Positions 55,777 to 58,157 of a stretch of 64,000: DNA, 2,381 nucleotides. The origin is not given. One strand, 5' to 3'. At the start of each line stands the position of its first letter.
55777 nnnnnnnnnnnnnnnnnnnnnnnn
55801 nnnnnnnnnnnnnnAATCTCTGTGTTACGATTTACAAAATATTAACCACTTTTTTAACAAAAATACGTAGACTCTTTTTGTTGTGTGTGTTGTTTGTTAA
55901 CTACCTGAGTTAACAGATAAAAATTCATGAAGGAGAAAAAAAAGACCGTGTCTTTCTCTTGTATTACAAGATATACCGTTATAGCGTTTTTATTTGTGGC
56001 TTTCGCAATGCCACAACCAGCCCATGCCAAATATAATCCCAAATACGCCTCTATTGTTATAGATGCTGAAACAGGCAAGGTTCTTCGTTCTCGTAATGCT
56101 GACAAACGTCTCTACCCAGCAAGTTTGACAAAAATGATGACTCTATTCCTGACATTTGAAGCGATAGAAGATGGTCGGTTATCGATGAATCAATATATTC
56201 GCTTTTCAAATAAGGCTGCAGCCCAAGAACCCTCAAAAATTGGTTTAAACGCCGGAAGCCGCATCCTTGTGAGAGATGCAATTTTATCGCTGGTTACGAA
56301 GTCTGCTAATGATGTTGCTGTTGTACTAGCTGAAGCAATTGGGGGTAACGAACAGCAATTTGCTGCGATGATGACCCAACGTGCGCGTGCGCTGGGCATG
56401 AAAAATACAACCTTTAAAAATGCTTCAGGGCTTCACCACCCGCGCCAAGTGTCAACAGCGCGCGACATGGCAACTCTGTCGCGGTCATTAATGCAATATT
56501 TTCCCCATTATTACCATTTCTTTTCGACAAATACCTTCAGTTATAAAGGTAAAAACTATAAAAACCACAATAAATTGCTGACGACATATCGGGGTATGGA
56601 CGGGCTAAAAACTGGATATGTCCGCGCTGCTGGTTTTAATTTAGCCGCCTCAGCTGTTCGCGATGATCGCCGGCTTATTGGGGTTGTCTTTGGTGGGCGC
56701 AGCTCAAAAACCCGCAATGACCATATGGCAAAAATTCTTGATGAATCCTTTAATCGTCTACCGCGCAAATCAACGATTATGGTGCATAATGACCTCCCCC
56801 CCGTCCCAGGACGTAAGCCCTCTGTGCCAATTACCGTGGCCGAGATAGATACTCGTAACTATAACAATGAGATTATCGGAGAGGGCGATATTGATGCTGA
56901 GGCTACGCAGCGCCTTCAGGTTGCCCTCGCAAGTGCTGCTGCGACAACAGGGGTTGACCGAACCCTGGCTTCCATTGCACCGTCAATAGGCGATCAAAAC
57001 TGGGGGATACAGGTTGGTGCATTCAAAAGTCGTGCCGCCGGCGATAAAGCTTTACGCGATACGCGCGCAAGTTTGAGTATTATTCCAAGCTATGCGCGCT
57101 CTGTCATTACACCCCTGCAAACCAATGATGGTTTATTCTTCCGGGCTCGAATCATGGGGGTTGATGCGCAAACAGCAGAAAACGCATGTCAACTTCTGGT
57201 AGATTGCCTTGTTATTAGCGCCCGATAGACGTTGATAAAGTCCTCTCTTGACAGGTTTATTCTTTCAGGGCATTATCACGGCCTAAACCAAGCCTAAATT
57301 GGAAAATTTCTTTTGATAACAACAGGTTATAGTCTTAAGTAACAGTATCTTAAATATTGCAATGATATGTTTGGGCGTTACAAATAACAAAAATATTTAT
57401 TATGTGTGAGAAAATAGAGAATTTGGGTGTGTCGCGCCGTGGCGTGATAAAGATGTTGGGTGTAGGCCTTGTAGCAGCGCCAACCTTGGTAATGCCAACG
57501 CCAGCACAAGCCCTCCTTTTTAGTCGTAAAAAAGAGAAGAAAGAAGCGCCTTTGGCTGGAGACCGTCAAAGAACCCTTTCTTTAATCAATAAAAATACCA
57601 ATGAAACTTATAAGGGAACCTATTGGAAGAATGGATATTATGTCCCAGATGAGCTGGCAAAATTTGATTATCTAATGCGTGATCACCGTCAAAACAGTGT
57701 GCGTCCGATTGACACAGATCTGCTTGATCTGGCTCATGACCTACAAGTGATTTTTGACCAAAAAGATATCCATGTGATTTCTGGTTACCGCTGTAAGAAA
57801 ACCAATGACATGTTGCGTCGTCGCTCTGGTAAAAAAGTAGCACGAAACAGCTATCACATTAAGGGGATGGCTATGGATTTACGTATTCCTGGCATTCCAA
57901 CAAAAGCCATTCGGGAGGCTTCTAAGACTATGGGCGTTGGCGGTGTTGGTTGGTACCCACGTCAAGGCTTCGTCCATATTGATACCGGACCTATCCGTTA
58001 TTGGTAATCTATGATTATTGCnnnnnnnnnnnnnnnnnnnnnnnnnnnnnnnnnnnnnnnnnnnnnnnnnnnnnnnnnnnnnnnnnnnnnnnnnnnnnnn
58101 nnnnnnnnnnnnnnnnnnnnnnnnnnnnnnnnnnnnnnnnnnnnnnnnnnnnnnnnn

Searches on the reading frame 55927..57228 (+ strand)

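Call 3: search_protein_families(library=pfam, proteins=[window:55927-57228:+], max_evalue=1)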
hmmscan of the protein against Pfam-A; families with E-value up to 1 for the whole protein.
window:55927-57228:+ (433 aa): 4 families
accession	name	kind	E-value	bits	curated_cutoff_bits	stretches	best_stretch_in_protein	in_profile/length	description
PF00768.25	Peptidase_S11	-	9.1e-66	222.2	27.6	1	41-258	14-238/239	D-alanyl-D-alanine carboxypeptidase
PF13354.11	Beta-lactamase2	-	2.1e-11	44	22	1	44-190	4-148/214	Beta-lactamase enzyme family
PF02113.21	Peptidase_S13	-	0.00038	19.8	22.8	1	41-79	20-58/444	D-Ala-D-Ala carboxypeptidase 3 (S13) family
PF05036.18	SPOR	-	0.0069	17.1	21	1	357-425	3-65/76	SPOR domain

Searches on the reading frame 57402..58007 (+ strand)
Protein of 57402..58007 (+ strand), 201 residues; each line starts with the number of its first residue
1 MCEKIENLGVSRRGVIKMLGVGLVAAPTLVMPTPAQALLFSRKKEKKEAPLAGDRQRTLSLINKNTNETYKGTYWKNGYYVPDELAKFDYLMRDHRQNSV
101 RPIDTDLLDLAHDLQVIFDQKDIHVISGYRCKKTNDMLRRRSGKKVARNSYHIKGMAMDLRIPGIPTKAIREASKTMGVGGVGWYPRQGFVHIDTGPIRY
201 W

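Call 3: search_protein_families(library=pfam, proteins=[window:57402-58007:+], max_evalue=1)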
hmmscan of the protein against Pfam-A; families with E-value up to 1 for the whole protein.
window:57402-58007:+ (201 aa): 2 families
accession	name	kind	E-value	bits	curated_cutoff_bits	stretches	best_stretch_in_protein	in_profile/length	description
PF05951.18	Peptidase_M15_2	-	6.4e-50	169.3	27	1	55-201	5-153/153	Bacterial protein of unknown function (DUF882)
PF08291.16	Peptidase_M15_3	-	2.1e-12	47.5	23.2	1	97-194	17-108/108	Peptidase M15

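Call 4: search_protein_families(library=ncbifam, proteins=[window:57402-58007:+], max_evalue=1)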
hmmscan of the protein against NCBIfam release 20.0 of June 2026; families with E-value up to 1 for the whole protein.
window:57402-58007:+ (201 aa): 2 families
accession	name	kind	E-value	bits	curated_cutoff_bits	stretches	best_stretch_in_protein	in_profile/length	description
NF053624.1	PtglEndpepMepK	equivalog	3.1e-55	186.8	185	1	23-201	9-176/176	peptidoglycan L,D-endopeptidase MepK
TIGR01409.1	TAT_signal_seq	domain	0.0038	17.5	16.7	1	10-37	1-29/29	twin-arginine translocation signal domain-containing protein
